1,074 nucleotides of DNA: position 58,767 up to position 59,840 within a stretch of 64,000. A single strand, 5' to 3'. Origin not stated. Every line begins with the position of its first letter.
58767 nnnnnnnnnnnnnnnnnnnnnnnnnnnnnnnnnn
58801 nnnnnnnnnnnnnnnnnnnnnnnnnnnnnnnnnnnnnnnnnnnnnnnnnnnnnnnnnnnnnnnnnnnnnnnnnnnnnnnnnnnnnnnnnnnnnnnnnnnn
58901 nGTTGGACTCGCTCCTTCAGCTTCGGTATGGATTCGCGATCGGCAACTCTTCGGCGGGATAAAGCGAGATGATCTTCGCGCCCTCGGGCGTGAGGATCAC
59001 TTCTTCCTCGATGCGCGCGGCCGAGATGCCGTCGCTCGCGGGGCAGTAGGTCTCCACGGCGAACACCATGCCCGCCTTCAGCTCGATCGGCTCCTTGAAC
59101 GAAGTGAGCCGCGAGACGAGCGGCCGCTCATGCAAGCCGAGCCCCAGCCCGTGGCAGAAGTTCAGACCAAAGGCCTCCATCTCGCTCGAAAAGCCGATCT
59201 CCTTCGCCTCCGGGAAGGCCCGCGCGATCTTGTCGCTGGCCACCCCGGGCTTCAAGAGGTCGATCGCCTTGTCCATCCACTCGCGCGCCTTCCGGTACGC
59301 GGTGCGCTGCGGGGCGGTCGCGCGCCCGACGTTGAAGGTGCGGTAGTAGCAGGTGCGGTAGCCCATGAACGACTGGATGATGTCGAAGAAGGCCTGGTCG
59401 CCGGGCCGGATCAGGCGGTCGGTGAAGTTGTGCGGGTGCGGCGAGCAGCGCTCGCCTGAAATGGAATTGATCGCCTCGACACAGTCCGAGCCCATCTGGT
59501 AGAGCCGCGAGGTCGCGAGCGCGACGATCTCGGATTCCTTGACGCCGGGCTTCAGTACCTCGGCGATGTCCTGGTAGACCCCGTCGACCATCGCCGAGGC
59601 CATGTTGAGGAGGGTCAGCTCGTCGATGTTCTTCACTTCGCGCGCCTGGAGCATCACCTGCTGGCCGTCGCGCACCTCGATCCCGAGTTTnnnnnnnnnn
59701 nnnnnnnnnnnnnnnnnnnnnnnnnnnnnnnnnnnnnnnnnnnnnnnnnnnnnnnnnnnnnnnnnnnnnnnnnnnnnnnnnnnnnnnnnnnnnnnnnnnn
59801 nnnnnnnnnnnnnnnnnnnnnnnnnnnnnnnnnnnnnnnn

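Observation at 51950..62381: Eleven-gene co-directional catabolic array of unknown substrate, framed by beta-ketoadipate-type CoA-transferase and thiolase genes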

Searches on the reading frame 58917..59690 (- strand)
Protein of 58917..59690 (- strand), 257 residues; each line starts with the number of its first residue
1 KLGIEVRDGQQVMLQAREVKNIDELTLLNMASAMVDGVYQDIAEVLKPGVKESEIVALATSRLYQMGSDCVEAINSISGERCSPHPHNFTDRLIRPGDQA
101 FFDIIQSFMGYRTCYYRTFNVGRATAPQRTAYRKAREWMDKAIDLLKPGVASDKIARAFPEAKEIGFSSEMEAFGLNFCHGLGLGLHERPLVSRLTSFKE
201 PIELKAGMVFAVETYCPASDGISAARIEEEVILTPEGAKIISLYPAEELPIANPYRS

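Call 46: search_solved_structures(query=window:58917-59690:-, max_evalue=1e-8, show_alignments=5)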
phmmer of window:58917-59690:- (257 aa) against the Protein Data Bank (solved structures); distinct sequences matched with E-value up to 1e-8: 27.
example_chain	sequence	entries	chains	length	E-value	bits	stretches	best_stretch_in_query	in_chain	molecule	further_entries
5giu_A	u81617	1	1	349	6.5e-20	75.1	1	17-243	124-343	Proline dipeptidase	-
5cdl_A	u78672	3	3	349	6.5e-20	75.1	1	17-243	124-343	Proline dipeptidase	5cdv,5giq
4ege_A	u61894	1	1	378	4.5e-18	69.1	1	11-247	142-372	Dipeptidase PepE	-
1pv9_A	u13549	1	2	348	8.6e-17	64.9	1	11-242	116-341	Xaa-Pro dipeptidase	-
2zsg_A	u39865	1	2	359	4.2e-16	62.7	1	14-246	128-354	Aminopeptidase P, putative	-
1wy2_A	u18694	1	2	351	4.9e-16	62.4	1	11-242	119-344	Xaa-Pro dipeptidase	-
3q6d_A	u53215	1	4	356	6.1e-16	62.1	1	15-247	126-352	Proline dipeptidase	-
4rgz_A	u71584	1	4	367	6.5e-14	55.5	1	12-235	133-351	Xaa-Pro aminopeptidase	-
4fkc_A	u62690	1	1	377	7.1e-14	55.4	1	12-235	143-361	Xaa-Pro aminopeptidase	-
1wn1_A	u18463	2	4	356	9.5e-14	55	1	13-236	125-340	dipeptidase | 356aa long hypothetical dipeptidase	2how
5cnx_A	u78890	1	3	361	5.1e-12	49.3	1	17-246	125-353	Aminopeptidase YpdF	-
7k3u_A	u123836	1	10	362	2.4e-10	43.8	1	15-238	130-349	Aminopeptidase P family protein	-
7n02_A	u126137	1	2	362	2.5e-10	43.7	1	15-238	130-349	Aminopeptidase P family protein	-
4zng_C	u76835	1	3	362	3.3e-10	43.4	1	15-238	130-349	Prolidase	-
6xmr_A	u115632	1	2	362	1.2e-09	41.6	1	15-238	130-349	Aminopeptidase P family protein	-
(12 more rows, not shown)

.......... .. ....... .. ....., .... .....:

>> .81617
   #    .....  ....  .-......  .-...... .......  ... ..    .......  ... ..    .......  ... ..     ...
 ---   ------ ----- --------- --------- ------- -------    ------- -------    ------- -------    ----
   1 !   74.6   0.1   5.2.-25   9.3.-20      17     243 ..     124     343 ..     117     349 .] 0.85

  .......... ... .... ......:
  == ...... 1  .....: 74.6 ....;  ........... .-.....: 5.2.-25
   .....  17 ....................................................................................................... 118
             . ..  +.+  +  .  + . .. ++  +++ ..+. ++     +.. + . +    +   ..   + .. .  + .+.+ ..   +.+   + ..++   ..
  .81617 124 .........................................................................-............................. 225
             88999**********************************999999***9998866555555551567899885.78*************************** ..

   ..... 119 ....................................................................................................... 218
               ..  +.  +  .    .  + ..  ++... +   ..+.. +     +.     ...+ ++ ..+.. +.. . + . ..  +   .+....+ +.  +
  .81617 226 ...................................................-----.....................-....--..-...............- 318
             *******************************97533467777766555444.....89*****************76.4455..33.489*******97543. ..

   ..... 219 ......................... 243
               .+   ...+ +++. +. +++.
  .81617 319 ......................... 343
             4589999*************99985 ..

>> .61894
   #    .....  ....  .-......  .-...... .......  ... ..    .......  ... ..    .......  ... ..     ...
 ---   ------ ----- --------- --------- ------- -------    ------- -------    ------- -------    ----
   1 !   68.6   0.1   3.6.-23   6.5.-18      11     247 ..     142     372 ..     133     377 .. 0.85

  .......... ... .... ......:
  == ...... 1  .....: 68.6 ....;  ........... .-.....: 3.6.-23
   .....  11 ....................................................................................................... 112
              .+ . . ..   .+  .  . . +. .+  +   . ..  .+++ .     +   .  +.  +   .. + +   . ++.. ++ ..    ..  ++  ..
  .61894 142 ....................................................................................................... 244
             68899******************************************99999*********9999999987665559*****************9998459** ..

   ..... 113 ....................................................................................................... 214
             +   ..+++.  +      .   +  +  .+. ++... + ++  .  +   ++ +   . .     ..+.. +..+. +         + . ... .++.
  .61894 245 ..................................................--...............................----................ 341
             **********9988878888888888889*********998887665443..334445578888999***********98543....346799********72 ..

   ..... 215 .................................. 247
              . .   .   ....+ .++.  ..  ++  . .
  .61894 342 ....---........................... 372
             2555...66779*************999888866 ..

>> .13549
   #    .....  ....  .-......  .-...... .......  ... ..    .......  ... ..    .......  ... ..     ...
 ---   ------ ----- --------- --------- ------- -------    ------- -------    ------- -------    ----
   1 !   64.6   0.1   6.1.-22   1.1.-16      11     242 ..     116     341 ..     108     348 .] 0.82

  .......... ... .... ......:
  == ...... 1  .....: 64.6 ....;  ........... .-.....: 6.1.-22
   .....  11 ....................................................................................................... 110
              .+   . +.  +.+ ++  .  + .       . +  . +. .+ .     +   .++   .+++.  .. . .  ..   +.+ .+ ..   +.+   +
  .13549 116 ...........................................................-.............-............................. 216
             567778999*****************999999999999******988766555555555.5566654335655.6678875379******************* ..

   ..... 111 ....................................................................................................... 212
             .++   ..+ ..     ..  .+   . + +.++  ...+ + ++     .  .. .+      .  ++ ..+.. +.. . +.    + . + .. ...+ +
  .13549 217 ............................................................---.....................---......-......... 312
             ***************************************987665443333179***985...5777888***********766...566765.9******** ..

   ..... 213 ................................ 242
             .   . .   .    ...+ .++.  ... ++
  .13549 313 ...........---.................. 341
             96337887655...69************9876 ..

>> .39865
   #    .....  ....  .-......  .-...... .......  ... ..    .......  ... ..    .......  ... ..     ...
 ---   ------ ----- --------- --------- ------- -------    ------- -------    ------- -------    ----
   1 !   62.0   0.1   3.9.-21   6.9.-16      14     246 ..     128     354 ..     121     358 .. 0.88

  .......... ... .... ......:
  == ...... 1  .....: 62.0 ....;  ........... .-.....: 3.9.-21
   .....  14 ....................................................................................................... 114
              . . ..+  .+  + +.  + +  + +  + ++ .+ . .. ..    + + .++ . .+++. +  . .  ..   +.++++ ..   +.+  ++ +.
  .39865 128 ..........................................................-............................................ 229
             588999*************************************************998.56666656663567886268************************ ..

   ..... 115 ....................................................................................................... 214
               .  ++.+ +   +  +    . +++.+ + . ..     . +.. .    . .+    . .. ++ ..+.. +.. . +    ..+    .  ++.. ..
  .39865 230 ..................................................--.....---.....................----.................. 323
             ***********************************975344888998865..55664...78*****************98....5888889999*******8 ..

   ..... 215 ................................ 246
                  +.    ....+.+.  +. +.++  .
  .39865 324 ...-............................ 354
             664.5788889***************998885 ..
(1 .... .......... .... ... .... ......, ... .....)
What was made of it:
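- The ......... motif of prolidases is kept (call 46).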
